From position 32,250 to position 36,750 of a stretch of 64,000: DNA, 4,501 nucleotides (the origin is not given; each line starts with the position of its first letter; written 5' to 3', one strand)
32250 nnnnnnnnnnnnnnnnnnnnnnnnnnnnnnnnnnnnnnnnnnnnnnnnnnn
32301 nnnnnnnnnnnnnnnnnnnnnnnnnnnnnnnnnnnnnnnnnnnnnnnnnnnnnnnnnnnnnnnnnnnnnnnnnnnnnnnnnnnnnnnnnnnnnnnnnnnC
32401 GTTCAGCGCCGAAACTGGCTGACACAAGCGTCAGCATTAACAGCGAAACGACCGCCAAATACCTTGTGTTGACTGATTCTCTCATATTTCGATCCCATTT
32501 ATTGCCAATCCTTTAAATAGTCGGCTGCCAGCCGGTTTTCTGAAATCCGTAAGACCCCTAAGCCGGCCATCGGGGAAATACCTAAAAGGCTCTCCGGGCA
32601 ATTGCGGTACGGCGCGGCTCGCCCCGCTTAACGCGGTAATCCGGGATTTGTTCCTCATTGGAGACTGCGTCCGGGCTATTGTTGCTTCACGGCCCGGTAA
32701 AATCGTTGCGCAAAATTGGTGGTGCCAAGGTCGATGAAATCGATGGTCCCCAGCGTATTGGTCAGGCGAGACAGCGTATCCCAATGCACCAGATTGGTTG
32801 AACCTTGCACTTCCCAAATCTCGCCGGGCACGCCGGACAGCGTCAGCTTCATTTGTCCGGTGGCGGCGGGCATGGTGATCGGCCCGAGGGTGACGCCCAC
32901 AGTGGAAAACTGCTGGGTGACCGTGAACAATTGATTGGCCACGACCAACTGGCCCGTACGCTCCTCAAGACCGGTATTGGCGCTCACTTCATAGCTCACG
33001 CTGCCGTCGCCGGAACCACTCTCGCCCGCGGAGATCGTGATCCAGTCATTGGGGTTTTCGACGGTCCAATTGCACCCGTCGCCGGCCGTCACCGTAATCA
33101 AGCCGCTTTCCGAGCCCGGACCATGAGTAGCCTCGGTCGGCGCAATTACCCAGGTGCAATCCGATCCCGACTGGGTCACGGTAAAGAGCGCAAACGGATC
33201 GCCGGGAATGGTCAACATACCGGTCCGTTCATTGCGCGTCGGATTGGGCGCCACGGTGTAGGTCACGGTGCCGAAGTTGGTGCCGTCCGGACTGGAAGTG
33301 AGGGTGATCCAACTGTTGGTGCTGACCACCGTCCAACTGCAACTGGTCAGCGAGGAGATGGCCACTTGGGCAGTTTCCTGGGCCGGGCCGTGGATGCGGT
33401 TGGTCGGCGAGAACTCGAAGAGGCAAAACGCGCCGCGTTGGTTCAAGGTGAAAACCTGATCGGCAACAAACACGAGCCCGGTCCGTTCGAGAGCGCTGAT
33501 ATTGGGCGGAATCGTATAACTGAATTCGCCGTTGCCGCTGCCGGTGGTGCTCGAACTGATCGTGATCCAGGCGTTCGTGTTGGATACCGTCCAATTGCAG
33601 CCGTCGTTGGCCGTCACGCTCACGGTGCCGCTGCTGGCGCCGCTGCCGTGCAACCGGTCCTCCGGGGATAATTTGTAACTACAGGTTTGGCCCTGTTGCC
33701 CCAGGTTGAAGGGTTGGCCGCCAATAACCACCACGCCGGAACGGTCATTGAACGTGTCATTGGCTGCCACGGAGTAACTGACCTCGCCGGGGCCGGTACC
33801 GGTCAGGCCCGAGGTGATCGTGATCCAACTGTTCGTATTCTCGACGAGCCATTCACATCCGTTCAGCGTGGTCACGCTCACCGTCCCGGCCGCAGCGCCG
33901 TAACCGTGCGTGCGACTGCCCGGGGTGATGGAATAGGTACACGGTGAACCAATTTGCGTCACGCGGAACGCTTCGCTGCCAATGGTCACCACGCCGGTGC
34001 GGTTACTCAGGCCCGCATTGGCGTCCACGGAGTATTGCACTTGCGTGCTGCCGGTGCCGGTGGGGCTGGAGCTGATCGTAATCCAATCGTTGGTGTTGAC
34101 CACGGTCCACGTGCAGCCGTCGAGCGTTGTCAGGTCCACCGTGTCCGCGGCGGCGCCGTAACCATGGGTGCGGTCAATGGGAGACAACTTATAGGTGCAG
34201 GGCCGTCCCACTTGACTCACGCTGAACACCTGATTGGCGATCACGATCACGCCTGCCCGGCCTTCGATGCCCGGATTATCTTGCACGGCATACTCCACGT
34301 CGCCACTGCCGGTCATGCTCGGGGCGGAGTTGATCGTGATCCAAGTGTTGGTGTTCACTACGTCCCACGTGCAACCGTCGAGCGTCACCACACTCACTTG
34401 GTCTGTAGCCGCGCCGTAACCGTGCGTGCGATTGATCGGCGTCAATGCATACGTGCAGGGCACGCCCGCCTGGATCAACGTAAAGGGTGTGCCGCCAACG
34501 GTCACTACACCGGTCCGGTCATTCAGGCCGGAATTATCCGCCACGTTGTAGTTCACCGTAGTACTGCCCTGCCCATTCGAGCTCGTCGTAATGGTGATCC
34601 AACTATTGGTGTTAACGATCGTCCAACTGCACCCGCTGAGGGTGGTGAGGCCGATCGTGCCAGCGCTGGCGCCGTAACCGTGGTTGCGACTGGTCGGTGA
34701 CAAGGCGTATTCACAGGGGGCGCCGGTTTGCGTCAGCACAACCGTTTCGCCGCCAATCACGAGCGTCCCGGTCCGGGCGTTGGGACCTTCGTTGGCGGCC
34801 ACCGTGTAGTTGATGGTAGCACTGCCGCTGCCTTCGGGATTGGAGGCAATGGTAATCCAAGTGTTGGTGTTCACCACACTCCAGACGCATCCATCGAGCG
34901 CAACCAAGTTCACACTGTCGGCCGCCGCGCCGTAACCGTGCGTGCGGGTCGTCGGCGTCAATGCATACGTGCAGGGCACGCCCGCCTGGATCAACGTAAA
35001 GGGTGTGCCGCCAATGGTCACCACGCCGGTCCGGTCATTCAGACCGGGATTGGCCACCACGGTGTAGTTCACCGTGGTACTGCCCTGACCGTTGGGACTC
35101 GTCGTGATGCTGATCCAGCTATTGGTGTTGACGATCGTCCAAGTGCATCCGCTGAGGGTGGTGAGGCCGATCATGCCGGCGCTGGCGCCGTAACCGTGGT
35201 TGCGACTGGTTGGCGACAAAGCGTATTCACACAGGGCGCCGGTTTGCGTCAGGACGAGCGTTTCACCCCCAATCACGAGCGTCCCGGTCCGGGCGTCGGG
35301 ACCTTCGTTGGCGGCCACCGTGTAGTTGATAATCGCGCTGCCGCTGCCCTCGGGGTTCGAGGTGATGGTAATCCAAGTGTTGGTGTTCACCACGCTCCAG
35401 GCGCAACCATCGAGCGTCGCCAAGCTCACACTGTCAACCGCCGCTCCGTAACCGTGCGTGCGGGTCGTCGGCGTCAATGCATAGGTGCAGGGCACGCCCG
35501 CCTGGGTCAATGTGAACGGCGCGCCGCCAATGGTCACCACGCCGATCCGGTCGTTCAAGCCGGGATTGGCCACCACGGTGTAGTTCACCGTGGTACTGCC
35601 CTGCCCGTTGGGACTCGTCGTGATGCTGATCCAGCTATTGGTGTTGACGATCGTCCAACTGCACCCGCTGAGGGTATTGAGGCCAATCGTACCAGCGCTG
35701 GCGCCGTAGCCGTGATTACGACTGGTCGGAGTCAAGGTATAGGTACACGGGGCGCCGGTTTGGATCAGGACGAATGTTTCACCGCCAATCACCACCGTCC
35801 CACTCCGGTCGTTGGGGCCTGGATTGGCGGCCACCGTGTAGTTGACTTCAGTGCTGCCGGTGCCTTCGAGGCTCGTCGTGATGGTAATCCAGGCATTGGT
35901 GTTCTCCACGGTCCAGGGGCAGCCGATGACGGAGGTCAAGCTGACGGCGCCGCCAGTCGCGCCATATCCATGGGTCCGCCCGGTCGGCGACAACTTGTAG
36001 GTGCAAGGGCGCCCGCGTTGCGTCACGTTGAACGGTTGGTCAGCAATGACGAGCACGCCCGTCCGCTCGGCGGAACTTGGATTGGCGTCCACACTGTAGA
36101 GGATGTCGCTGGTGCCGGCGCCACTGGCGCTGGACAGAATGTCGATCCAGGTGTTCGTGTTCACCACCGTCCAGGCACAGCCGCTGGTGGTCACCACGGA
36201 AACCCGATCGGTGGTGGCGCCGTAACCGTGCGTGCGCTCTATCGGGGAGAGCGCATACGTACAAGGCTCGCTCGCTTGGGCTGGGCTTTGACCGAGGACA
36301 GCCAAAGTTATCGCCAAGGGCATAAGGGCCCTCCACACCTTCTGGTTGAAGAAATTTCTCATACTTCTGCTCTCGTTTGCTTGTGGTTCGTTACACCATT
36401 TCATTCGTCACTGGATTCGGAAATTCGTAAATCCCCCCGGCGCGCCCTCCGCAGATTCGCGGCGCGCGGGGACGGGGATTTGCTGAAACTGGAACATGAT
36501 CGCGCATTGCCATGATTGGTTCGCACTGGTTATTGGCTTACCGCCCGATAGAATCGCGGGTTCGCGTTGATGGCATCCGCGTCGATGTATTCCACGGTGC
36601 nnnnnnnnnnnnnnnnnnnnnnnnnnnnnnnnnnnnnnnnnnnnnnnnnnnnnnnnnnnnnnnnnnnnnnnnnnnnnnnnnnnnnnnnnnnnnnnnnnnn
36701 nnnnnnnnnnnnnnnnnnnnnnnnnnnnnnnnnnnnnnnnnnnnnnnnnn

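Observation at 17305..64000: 46.7-kb co-directional block of giant modular exoprotein genes sharing one module vocabulary: candidate undescribed surface/extracellular scaffold system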

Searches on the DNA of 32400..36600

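Call 89: search_rna_families(source=window, start=32400, end=36600, threshold=evalue, max_evalue=1)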
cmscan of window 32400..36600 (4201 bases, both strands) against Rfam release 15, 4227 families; matches with E-value up to 1: 0.
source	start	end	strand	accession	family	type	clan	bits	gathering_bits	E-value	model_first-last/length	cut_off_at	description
